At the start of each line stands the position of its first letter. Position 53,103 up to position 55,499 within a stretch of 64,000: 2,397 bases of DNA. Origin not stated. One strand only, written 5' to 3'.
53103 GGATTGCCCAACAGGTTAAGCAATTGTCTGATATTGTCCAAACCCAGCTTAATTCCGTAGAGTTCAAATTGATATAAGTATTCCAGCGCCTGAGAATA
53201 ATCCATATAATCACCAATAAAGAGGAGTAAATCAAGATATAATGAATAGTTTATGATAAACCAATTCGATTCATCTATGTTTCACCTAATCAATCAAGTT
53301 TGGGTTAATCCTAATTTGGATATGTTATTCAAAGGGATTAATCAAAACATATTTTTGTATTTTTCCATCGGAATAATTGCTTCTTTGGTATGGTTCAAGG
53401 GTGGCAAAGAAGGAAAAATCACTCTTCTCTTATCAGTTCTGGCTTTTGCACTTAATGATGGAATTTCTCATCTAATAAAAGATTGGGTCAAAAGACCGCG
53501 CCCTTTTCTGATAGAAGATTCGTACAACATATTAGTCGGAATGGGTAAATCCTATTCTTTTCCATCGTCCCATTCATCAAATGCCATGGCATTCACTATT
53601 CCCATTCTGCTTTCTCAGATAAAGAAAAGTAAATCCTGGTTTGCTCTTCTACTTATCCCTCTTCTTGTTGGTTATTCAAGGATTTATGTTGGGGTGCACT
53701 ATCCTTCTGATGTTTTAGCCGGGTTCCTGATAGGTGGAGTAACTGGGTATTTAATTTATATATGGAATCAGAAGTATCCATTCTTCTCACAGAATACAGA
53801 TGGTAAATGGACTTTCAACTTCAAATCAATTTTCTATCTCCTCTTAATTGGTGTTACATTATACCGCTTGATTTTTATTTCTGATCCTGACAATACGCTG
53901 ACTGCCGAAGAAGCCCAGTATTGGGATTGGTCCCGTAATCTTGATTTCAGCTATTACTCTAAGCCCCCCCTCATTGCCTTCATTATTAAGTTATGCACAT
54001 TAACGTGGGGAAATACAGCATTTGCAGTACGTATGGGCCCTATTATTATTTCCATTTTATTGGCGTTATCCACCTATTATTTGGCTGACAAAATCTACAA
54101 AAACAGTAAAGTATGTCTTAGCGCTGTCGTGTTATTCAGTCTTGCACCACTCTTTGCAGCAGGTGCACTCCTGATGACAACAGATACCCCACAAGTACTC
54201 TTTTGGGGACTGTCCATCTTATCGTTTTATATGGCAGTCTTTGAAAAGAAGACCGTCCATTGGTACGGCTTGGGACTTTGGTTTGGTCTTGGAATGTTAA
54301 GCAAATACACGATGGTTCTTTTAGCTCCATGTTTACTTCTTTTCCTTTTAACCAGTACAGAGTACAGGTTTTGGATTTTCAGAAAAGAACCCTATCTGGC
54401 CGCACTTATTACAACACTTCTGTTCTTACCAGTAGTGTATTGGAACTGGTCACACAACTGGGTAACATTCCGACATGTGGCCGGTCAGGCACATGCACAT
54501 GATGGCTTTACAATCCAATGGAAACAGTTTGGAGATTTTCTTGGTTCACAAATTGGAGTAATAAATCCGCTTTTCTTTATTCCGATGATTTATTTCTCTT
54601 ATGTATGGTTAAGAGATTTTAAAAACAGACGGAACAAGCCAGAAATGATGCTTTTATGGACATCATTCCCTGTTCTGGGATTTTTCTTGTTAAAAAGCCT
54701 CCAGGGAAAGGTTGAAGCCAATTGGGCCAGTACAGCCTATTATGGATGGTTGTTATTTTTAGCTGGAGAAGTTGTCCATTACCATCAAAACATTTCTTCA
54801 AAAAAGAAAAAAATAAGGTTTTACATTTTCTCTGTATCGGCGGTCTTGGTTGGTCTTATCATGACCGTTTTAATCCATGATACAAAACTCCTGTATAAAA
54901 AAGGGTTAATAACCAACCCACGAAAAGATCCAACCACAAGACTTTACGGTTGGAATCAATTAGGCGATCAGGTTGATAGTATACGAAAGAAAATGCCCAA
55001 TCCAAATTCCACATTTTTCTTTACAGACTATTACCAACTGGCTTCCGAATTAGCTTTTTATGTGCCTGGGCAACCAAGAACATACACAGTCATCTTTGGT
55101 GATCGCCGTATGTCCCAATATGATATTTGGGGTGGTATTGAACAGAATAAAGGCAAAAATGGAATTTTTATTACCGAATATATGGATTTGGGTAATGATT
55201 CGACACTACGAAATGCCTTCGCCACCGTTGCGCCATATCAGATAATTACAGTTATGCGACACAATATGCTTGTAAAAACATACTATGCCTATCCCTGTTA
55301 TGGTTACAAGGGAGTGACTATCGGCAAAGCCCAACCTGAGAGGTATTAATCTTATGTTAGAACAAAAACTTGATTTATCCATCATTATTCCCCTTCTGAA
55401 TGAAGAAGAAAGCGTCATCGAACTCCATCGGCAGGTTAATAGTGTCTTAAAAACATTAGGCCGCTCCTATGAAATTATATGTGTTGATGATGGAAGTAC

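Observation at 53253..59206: Lipid-carrier glycosylation module built around a PAP2::GT-C fusion protein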

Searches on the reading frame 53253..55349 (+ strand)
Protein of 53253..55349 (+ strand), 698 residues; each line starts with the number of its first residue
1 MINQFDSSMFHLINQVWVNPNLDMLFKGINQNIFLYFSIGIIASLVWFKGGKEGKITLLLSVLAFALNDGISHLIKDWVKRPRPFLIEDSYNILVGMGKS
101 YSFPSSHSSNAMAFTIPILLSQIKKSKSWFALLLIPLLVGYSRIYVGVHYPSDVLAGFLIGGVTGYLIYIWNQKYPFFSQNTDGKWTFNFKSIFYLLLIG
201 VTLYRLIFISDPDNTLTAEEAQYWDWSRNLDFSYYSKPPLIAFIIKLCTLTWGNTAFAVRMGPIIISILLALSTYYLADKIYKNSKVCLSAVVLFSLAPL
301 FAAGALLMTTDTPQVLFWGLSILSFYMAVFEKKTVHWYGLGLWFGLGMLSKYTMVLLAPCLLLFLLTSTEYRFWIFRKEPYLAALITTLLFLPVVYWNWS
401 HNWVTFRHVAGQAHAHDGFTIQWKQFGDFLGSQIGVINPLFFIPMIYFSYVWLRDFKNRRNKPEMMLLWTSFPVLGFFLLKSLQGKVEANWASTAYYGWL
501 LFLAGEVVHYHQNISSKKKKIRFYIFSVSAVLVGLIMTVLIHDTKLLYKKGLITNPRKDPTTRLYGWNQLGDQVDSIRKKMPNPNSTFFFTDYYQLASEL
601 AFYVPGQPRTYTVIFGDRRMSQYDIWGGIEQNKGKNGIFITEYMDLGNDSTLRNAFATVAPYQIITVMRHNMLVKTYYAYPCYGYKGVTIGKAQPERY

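Call 3: search_protein_families(library=pfam, proteins=[window:53253-55349:+], max_evalue=0.01)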
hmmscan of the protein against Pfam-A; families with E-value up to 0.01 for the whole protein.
window:53253-55349:+ (698 aa): 4 families
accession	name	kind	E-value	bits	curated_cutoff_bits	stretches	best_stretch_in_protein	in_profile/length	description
PF13231.12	PMT_2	-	2.3e-31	109.6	26.1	1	236-397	1-160/160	Dolichyl-phosphate-mannose-protein mannosyltransferase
PF01569.27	PAP2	-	4.4e-27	94.8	27.2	1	59-174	3-127/130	PAP2 superfamily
PF14378.12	PAP2_3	-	3.1e-07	30.8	27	1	99-164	123-187/190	PAP2 superfamily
PF02366.24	PMT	-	4.7e-06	26.8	22.7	1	252-397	77-233/245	Dolichyl-phosphate-mannose-protein mannosyltransferase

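Call 4: search_protein_families(library=ncbifam, proteins=[window:53253-55349:+], max_evalue=0.01)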
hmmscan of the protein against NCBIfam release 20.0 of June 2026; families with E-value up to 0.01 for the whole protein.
window:53253-55349:+ (698 aa): 5 families
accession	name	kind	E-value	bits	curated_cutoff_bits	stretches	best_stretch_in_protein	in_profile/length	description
NF047884.1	UdeprDiPSep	equivalog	2.8e-18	66.5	250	1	7-167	27-182/188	undecaprenyl-diphosphatase SepP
NF008813.0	PRK11837.1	equivalog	4.9e-14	52.7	229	1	1-173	1-174/202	undecaprenyl-diphosphate phosphatase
NF009784.2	PRK13279.1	equivalog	2.1e-08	33.2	567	1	224-395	48-223/539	lipid IV(A) 4-amino-4-deoxy-L-arabinosyltransferase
NF007975.0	PRK10699.1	equivalog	6.1e-08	32.4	261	1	100-172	156-230/254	phosphatidylglycerophosphatase B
NF007159.0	PRK09597.1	equivalog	0.0021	17.8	177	1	98-163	116-179/191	lipid A 1-phosphatase LpxE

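Call 5: find_homologous_proteins(query=window:53253-55349:+)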
Query window:53253-55349:+ (698 aa): 427 proteins with E <= 0.001 among 8000 candidates; the best 120 are listed.
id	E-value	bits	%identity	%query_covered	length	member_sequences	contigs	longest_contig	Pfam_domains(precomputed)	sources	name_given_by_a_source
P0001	0.0e+0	1592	100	99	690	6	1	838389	PF02366.25,PF01569.28,PF14378.13,PF13231.13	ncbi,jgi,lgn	-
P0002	6.9e-195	667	46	100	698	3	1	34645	PF02366.25,PF01569.28,PF14378.13,PF13231.13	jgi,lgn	-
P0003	5.8e-194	664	46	100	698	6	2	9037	PF02366.25,PF01569.28,PF14378.13,PF13231.13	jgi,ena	-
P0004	2.2e-180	619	42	100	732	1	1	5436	PF02366.25,PF01569.28,PF14378.13,PF13231.13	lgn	-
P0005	9.4e-173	594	42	100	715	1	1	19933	PF02366.25,PF01569.28,PF14378.13,PF13231.13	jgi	jgi:membrane-associated phospholipid phosphatase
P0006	1.3e-148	514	38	98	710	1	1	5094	PF02366.25,PF01569.28,PF14378.13,PF13231.13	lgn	-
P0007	1.5e-144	501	39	99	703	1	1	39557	PF02366.25,PF01569.28,PF14378.13,PF13231.13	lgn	-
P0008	1.9e-144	501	39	97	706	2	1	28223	PF02366.25,PF01569.28,PF13231.13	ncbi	ncbi:MAG: glycosyltransferase family 39 protein [Candidatus Sumerlaeia bacterium]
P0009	5.6e-143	496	38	100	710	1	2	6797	PF02366.25,PF01569.28,PF14378.13,PF13231.13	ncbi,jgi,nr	ncbi:glycosyltransferase family 39 protein [bacterium]|nr:glycosyltransferase family 39 protein [bac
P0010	6.6e-141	489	38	99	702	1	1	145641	PF02366.25,PF01569.28,PF14378.13,PF13231.13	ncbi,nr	ncbi:MAG: glycosyltransferase family 39 protein [bacterium]|nr:glycosyltransferase family 39 protein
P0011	3.7e-139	483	38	99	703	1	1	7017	PF02366.25,PF01569.28,PF14378.13,PF13231.13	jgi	jgi:undecaprenyl-diphosphatase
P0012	8.6e-138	479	39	99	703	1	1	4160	PF14360.13,PF02366.25,PF01569.28,PF13231.13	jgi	jgi:membrane-associated phospholipid phosphatase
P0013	4.5e-136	473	37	98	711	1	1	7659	PF01569.28,PF14378.13,PF13231.13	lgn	-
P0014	2.6e-135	470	40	93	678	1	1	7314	PF02366.25,PF01569.28,PF13231.13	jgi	jgi:membrane-associated phospholipid phosphatase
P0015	4.4e-135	470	38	93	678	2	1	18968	PF02366.25,PF01569.28,PF13231.13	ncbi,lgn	-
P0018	1.5e-133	465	37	98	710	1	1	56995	PF02366.25,PF01569.28,PF13231.13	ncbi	ncbi:glycosyltransferase family 39 protein [soil metagenome]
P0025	4.6e-122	427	37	99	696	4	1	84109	PF02366.25,PF01569.28,PF13231.13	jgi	jgi:undecaprenyl-diphosphatase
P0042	4.9e-120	420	38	92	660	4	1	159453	PF02366.25,PF01569.28,PF14378.13,PF13231.13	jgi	-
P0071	2.6e-115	404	35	99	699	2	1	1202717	PF02366.25,PF01569.28,PF14378.13,PF13231.13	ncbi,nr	ncbi:MAG: glycosyltransferase family 39 protein [Nitrospiraceae bacterium]|nr:MAG: glycosyltransfera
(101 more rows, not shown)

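Call 8: find_encoding_contigs(protein=P0002, flank=8000, max_places=3)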
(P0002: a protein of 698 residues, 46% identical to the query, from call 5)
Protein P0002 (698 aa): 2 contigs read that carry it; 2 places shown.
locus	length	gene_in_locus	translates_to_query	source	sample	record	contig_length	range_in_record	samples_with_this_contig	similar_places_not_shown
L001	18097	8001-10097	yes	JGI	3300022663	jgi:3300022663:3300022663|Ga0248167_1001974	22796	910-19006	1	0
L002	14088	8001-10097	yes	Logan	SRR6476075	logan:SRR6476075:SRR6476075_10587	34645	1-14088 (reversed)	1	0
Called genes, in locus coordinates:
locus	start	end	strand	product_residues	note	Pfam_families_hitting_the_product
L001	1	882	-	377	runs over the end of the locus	PF02445:NadA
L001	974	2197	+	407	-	PF01019:G_glu_transpept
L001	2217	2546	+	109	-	PF04342:DMT_6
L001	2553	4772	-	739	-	PF27167:HTH_GRAD, PF03449:GreA_GreB_N, PF01272:GreA_GreB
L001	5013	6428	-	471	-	PF02912:Phe_tRNA-synt_N, PF01409:tRNA-synt_2d, PF01588:tRNA_bind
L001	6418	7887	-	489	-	PF08245:Mur_ligase_M, PF02875:Mur_ligase_C, PF27239:FOL3_C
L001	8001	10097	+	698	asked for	PF01569:PAP2, PF14378:PAP2_3, PF02366:PMT (weak), PF13231:PMT_2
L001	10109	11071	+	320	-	PF13641:Glyco_tranf_2_3 (weak), PF00535:Glycos_transf_2, PF10111:Glyco_tranf_2_2 (weak)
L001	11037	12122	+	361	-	PF03706:LPG_synthase_TM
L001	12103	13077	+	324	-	PF02016:Peptidase_S66, PF17676:Peptidase_S66C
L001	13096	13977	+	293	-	-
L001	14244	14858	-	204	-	PF00565:SNase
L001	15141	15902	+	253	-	PF00977:His_biosynth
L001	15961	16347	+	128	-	PF01502:PRA-CH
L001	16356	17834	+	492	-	PF04715:, PF00425:Chorismate_bind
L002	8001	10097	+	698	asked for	PF01569:PAP2, PF14378:PAP2_3, PF02366:PMT (weak), PF13231:PMT_2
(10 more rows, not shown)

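Call 9: find_encoding_contigs(protein=P0005, flank=8000, max_places=3)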
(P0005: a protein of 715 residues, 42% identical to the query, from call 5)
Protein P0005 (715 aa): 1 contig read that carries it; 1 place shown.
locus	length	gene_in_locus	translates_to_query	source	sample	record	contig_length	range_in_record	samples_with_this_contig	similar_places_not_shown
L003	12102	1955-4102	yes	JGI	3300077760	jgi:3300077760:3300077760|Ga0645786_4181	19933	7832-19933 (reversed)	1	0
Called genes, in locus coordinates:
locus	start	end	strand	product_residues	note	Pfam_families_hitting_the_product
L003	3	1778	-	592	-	?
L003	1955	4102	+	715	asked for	PF14378:PAP2_3 (weak), PF01569:PAP2, PF02366:PMT (weak), PF13231:PMT_2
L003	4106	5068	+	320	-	PF00535:Glycos_transf_2, PF10111:Glyco_tranf_2_2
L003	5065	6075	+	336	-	PF03706:LPG_synthase_TM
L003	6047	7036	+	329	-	PF02016:Peptidase_S66, PF17676:Peptidase_S66C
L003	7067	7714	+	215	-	PF00480:ROK (weak)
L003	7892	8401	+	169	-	-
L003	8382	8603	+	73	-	-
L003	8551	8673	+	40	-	-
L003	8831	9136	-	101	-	-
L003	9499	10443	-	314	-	-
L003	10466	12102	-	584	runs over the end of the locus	PF13667:ThiC-associated, PF01964:ThiC_Rad_SAM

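Call 11: find_related_loci(query=A1, collection=genome_contigs, flank=8000)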
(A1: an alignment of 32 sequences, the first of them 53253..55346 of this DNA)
Query A1 (698 aa) in genome_contigs; peptide patterns used: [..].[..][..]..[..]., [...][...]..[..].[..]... (x = any residue, [..] = any of these).
600 stretches matched a pattern (row limit reached: there are more); 568 encode a relative of the query (tblastn E <= 1e-3); the best 80 are kept; 80 distinct loci.
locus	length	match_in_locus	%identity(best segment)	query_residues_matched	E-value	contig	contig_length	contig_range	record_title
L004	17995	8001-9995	36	4-690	4e-125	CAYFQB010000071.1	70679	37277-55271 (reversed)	MAG TPA_asm: uncultured Nitrospiraceae bacterium isolate ERP108616_co1_118 genome assembly, contig: k119_929505, whole g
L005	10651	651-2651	36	4-698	7e-119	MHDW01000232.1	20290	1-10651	MAG: Nitrospirae bacterium GWC2_42_7 gwc2_scaffold_9484, whole genome shotgun sequence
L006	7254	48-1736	35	56-640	4e-88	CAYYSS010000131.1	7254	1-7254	MAG TPA_asm: uncultured Nitrospirota bacterium isolate binchicken_co172_104 genome assembly, contig: NODE_9840_length_72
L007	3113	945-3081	34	4-688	4e-89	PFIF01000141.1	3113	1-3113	MAG: Deltaproteobacteria bacterium CG_4_8_14_3_um_filter_43_13 CG_4_8_14_3_um_filter_scaffold_19373_c, whole genome shot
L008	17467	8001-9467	35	185-696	7e-87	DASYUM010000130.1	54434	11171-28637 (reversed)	MAG TPA_asm: Candidatus Methylomirabilota bacterium isolate SMAG_U4595 k141_822951, whole genome shotgun sequence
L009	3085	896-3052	31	1-696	3e-79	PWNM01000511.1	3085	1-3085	MAG: Candidatus Hydrogenedentota bacterium isolate CSSed10_315 CS-Sed10-C127279, whole genome shotgun sequence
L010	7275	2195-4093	32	5-626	1e-77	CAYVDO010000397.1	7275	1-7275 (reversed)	MAG TPA_asm: uncultured bacterium isolate binchicken_co245_204 genome assembly, contig: NODE_13139_length_7275_cov_6.150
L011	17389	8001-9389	34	216-698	3e-74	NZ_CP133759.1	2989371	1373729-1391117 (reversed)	Thermithiobacillus tepidarius DSM 3134 chromosome, complete genome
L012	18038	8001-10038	32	2-688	9e-93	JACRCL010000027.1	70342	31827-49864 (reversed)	MAG: Deltaproteobacteria bacterium isolate NC_groundwater_1645_Pr3_B-0.1um_57_199 SR-2_scaffold_141_2532780, whole genom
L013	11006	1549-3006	33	202-687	3e-69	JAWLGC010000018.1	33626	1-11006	MAG: Desulfomicrobiaceae bacterium isolate 21BLK6-1.bin.76 NODE_863_length_33626_cov_7.590867, whole genome shotgun sequ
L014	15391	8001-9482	32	197-687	6e-65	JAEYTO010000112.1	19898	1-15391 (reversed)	MAG: Proteobacteria bacterium isolate OH_CBlB_133 k127_2705016, whole genome shotgun sequence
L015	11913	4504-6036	32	196-687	1e-62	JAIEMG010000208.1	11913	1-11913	MAG: Gemmataceae bacterium isolate co.spades.CONCOCT.2.5kb_030 c_000000000296, whole genome shotgun sequence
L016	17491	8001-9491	31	202-687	5e-62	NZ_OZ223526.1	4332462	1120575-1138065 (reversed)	MAG: Maridesulfovibrio sp. isolate 4b7aa1d1-4656-4508-adef-fef75badb664 chromosome 1, complete sequence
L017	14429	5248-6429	38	216-640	5e-62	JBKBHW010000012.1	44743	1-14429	MAG: Aquificaceae bacterium isolate 21I_055.bin.17 NODE_12_length_44743_cov_8.223391, whole genome shotgun sequence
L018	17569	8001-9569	30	189-693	1e-61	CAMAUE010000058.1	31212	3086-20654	MAG: Singulisphaera sp. GP187 isolate MaH-04nov19-250 genome assembly, contig: MaH-04nov19-C3394, whole genome shotgun s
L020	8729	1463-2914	33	180-688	6e-59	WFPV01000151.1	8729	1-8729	MAG: Aquifex sp. isolate S012_82_esom k151_348963, whole genome shotgun sequence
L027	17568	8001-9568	31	96-640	6e-54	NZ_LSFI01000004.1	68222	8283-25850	Thermodesulfatator autotrophicus strain S606 contig4, whole genome shotgun sequence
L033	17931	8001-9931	40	1-691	8e-105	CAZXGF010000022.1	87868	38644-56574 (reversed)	MAG TPA_asm: uncultured Verrucomicrobiota bacterium isolate binchicken_co89_561 genome assembly, contig: NODE_253_length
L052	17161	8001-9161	27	204-603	4e-27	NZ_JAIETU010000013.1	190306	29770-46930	MAG: Hyphomicrobium sp. isolate time.spades.CONCOCT.2.5kb_061 c_000000000005, whole genome shotgun sequence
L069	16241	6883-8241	36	189-641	7e-87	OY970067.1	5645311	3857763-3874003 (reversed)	MAG: uncultured candidate division NC10 bacterium isolate MFD01231.bin.c.1 genome assembly, chromosome: 1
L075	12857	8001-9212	25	196-649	4e-18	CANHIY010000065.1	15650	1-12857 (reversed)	MAG: Bacteriovoracaceae bacterium isolate RE-26jul17-105 genome assembly, contig: RE-26jul17-C5590, whole genome shotgun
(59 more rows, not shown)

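Call 12: search_solved_structures(query=A1, max_evalue=0.01)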
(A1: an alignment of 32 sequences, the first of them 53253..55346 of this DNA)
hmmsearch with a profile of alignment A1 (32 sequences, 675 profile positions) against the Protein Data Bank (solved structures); distinct sequences matched with E-value up to 0.01: 28.
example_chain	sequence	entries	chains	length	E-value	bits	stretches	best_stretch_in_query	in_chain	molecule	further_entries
6ebu_A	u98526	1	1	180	3.9e-26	95.1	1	6-171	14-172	LpxE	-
5jki_A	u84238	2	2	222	4.3e-20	75.1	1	18-177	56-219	Putative lipid phosphate phosphatase YodM | Phosphatidylglycerophosphatase B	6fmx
5jwy_A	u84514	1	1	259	7.5e-09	38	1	25-172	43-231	Phosphatidylglycerophosphatase B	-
4px7_A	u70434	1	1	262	8.6e-09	37.8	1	25-172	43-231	Phosphatidylglycerophosphatase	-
9j7v_A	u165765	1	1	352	9.2e-09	37.7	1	40-190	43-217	Glucose-6-phosphatase catalytic subunit 1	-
7f17_A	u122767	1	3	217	1.1e-08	37.4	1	74-165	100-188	Acid phosphatase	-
25qp_A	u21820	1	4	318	2.1e-08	36.5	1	59-174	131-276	Phospholipid phosphatase 3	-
7f18_A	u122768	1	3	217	2.2e-08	36.4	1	74-165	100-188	Acid phosphatase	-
9jtl_A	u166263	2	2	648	3.5e-08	35.8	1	41-190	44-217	Glucose-6-phosphatase catalytic subunit 1,GS linker-HRV3C-GFP-twin strep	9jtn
8bm3_A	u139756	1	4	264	5.2e-07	31.9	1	25-172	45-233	Phosphatidylglycerophosphatase B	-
9j7u_A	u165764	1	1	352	6.1e-07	31.6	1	40-190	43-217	Glucose-6-phosphatase catalytic subunit 1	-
9jtm_A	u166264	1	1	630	1.4e-06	30.5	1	41-190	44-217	Glucose-6-phosphatase catalytic subunit 1,GSlinker-HRV3C-GFP-twin strep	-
9jto_A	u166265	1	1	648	1.5e-06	30.3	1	41-190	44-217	Glucose-6-phosphatase catalytic subunit 1,GSlinker-HRV3C-GFP-twin strep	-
21nw_A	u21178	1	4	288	3.1e-06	29.3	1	54-172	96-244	Phospholipid phosphatase 2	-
1iw8_A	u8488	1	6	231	9.9e-06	27.7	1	67-177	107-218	acid phosphatase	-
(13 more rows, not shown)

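Call 42: predict_structure(alignment_id=A1)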
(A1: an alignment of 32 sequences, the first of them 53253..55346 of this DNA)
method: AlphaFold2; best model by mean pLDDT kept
length: 698 residues; sequences in the alignment: 32
mean_pLDDT: 89.7   pTM: 0.89
mean pLDDT of the five models: 89.7, 89.6, 88.4, 88.1, 86.8
residues with pLDDT >= 90: 447; 70-90: 237; 50-70: 14; < 50: 0
segments of 3 or more residues with pLDDT < 50: none
pLDDT, mean of each block of 10 residues (from residue 1): 85 86 83 72 79 88 94 91 84 79 93 93 84 89 91 96 96 90 86 94 92 86 92 86 96 94 97 98 97 94 92 96 98 97 97 95 96 97 97 93 85 71 92 92 95 83 95 95 85 94 96 93 94 88 76 72 80 96 94 92 95 81 84 95 80 92 88 88 89 73
secondary structure, 60 per line:
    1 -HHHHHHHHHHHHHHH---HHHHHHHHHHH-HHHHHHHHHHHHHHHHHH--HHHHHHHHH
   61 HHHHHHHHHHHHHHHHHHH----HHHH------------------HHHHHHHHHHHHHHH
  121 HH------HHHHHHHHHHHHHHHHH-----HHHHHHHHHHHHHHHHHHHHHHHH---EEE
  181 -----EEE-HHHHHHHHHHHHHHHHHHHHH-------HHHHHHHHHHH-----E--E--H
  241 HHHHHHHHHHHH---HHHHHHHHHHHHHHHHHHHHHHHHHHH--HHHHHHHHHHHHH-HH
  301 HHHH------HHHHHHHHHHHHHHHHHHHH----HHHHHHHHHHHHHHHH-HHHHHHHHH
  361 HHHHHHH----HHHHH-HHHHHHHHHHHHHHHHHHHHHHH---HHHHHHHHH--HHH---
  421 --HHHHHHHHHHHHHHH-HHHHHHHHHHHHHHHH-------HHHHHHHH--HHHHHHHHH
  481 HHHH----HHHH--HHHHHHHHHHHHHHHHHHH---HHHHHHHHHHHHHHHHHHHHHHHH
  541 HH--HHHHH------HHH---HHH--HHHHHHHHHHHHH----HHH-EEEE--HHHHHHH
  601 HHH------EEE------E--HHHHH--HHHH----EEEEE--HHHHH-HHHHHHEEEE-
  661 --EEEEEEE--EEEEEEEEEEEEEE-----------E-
elements in order (helices of 4 or more, strands of 3 or more residues): H2-16 H20-30 H32-49 H52-79 H84-87 H106-122 H129-145 H151-174 E178-180 E186-188 H190-210 H218-228 H240-252 H256-282 H285-297 H299-304 H311-330 H335-350 H352-367 H372-376 H378-400 H404-412 H423-437 H439-454 H462-469 H472-484 H489-492 H495-513 H517-542 H545-549 H567-579 E588-591 H594-603 E610-612 H622-626 H629-632 E637-641 H644-648 H650-655 E656-659 E663-669 E672-685
